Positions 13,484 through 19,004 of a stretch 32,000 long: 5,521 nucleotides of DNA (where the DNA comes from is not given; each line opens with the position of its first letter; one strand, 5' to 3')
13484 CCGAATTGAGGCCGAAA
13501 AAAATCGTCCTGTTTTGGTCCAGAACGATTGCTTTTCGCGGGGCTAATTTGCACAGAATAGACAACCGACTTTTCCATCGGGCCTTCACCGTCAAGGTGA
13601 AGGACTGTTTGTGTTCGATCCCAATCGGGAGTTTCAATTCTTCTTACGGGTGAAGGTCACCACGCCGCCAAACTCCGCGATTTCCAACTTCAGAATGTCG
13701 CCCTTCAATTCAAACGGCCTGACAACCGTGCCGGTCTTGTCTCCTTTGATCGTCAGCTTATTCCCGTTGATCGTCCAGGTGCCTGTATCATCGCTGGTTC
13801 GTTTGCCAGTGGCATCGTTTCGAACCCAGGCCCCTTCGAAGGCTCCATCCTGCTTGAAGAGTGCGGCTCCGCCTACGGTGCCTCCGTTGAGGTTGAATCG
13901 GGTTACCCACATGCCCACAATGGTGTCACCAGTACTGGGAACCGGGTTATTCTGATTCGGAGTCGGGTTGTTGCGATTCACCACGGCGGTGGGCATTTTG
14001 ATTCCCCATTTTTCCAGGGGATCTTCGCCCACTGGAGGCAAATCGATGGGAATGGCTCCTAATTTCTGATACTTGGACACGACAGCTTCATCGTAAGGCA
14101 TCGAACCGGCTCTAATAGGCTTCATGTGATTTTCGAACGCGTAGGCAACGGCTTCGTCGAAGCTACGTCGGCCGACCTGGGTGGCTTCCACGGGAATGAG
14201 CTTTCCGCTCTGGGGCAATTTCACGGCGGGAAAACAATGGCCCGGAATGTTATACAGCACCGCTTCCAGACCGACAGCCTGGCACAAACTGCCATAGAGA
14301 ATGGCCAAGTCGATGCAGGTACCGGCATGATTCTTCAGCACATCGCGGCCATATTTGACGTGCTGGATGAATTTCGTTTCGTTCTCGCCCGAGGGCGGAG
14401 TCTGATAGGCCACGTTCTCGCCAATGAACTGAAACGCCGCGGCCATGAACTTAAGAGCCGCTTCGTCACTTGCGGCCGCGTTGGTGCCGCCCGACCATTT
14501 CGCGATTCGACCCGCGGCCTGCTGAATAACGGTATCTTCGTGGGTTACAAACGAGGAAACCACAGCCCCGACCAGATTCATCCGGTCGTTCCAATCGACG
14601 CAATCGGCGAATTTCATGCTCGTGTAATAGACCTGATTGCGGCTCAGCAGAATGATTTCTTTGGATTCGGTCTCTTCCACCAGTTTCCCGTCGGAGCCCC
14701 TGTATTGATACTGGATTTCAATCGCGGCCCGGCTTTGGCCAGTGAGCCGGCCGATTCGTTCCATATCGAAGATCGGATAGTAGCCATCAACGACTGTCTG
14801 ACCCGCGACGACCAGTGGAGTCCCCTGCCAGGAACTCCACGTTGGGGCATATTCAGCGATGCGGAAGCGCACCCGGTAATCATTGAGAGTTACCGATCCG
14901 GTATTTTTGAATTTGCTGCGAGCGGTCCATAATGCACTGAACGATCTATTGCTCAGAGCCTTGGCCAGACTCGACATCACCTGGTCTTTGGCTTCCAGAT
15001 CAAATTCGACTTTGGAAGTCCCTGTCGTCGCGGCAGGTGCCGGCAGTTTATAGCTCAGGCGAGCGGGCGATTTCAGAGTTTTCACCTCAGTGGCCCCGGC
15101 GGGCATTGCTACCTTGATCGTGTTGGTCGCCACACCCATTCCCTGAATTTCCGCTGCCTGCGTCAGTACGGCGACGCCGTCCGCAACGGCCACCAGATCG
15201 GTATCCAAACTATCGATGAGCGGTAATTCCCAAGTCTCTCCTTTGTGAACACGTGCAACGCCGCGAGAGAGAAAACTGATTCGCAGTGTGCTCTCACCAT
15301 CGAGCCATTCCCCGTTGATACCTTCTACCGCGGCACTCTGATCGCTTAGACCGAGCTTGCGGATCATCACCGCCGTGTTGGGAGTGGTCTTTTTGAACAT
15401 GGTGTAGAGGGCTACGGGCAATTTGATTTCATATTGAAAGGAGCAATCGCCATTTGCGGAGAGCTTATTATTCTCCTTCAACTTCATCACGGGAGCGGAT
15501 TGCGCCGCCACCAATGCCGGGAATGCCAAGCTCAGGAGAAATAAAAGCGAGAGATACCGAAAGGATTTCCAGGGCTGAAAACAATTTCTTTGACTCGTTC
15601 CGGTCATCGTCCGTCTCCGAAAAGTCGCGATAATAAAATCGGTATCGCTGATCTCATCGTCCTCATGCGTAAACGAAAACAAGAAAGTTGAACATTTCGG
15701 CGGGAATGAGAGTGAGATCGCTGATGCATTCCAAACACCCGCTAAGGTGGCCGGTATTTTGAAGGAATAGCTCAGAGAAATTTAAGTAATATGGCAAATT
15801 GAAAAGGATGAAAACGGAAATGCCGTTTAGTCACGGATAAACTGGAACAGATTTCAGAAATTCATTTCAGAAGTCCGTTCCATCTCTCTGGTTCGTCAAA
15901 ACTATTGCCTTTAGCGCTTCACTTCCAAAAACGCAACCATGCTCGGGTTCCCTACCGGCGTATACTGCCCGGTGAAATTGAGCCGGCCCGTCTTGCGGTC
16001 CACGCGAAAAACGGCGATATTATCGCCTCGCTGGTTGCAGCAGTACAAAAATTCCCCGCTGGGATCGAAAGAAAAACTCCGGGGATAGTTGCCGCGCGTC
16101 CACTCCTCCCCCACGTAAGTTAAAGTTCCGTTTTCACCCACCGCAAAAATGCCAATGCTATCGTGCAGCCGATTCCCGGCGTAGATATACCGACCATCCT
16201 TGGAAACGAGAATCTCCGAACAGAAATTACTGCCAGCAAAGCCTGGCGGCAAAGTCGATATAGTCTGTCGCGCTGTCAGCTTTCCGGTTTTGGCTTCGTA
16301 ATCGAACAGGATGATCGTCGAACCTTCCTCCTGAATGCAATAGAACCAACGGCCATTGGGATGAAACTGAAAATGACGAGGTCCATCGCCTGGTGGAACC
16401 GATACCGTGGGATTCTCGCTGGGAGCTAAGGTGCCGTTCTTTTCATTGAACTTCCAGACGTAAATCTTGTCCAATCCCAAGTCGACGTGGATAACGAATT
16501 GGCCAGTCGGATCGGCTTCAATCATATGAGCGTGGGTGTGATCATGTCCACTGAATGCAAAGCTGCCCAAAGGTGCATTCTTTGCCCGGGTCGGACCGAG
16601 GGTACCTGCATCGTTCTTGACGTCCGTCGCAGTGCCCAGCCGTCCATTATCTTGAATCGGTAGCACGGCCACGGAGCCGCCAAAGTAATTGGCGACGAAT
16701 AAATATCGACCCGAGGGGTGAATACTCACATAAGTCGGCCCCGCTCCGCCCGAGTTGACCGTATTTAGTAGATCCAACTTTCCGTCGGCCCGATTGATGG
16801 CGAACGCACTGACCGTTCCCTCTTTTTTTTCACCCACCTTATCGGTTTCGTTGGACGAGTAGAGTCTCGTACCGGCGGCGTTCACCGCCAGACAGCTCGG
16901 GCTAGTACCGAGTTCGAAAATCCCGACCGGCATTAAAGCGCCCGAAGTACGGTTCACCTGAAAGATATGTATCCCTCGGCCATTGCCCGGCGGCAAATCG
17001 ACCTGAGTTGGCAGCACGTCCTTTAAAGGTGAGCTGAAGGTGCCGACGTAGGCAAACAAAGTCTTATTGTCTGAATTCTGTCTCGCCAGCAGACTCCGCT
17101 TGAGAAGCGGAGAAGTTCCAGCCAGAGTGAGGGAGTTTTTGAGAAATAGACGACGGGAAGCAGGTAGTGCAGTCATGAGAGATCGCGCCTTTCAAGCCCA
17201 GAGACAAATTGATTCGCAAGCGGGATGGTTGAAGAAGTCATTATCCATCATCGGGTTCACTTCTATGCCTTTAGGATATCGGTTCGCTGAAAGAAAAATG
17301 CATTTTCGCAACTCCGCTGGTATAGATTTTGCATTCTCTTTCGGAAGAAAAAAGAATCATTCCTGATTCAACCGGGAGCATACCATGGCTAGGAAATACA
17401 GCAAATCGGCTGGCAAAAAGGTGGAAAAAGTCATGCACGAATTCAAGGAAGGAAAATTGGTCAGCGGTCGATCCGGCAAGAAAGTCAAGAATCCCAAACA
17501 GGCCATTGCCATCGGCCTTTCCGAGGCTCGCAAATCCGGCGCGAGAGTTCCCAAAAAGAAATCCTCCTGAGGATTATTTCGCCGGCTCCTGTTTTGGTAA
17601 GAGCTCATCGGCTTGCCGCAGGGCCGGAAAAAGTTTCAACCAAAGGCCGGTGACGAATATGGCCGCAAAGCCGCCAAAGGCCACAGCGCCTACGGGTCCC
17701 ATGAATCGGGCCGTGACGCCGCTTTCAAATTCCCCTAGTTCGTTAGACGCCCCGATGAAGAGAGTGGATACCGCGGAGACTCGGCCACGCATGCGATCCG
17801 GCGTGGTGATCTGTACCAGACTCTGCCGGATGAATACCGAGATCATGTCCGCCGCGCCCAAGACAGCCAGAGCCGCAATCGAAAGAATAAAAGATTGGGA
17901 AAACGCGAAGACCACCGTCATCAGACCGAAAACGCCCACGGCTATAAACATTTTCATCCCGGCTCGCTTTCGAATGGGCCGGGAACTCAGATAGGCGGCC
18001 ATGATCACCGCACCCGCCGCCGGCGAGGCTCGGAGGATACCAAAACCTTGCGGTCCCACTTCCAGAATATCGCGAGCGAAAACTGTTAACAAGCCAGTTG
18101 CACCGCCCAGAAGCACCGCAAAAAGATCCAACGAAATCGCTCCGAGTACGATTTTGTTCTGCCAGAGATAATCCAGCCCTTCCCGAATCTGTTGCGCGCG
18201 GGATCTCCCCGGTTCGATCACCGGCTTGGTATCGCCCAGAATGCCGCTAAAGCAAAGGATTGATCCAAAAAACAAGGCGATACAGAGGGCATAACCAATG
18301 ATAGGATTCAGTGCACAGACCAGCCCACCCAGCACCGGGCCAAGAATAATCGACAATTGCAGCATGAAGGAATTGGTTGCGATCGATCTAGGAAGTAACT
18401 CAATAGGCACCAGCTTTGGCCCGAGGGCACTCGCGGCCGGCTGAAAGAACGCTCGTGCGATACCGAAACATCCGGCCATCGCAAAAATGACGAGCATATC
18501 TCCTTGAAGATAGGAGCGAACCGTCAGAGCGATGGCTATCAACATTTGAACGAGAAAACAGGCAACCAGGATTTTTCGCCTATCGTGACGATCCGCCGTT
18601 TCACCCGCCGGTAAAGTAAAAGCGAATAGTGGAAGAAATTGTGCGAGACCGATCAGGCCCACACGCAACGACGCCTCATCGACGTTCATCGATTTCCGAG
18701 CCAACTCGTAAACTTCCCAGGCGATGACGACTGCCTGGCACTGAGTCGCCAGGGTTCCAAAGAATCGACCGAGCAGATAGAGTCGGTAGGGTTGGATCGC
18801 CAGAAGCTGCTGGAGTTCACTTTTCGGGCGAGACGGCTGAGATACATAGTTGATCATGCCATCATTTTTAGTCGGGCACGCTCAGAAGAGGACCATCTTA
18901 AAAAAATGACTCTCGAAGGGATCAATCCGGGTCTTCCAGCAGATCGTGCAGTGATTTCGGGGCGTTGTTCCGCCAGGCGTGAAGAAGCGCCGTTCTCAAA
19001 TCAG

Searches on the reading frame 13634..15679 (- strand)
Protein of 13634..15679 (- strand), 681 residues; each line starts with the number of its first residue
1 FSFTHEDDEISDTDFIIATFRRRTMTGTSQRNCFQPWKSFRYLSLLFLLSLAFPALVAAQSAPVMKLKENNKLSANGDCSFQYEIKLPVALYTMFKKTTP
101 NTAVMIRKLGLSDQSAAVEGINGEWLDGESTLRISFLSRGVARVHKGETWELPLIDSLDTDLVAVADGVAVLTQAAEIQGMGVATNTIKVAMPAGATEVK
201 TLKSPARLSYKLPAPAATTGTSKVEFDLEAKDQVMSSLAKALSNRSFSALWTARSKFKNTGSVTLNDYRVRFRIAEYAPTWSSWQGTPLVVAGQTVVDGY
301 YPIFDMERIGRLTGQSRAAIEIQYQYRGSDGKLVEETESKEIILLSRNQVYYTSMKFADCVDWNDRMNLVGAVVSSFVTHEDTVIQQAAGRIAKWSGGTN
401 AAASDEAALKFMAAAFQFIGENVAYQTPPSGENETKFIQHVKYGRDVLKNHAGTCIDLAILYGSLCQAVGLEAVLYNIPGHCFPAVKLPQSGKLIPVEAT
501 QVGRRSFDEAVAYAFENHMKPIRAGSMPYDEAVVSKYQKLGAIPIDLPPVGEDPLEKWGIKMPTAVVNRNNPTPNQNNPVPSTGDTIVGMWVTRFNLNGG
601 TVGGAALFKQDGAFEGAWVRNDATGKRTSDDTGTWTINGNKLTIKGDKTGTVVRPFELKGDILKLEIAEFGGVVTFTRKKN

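Call 78: search_protein_families(library=pfam, proteins=[window:13634-15679:-], max_evalue=0.00001)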
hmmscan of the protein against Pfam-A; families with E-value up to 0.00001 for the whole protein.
window:13634-15679:- (681 aa): 1 family
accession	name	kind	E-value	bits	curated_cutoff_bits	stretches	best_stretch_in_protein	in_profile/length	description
PF13648.12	Lipocalin_4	-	2.5e-06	28.7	22.4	1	605-665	27-89/89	Lipocalin-like domain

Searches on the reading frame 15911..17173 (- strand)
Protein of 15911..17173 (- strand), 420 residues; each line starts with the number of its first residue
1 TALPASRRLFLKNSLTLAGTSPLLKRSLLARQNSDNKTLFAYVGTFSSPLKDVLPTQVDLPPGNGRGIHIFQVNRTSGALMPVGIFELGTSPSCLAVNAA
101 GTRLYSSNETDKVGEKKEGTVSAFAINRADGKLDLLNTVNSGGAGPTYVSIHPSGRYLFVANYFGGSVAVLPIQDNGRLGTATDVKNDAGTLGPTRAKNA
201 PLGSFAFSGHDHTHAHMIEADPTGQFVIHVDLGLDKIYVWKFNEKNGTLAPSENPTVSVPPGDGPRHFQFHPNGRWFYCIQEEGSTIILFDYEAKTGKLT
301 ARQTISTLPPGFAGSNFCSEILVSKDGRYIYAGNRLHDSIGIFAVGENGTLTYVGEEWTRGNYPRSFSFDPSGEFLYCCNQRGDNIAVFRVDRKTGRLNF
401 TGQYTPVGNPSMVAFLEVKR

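Call 78: search_protein_families(library=pfam, proteins=[window:15911-17173:-], max_evalue=0.00001)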
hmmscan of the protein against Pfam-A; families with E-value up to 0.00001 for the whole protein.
window:15911-17173:- (420 aa): 1 family
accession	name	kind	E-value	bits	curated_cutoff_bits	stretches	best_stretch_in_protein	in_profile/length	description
PF10282.15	Lactonase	-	2.7e-109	366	21.7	1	41-415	2-344/344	Lactonase, 7-bladed beta-propeller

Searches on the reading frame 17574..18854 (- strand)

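Call 78: search_protein_families(library=pfam, proteins=[window:17574-18854:-], max_evalue=0.00001)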
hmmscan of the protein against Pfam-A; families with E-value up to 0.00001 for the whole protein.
window:17574-18854:- (426 aa): 2 families
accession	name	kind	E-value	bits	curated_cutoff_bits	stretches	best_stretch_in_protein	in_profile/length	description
PF05977.19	MFS_3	-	3.6e-31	108.6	27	1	23-417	12-400/524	Transmembrane secretion effector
PF07690.21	MFS_1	-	2.7e-25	89.5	33.4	1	28-369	3-341/347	Major Facilitator Superfamily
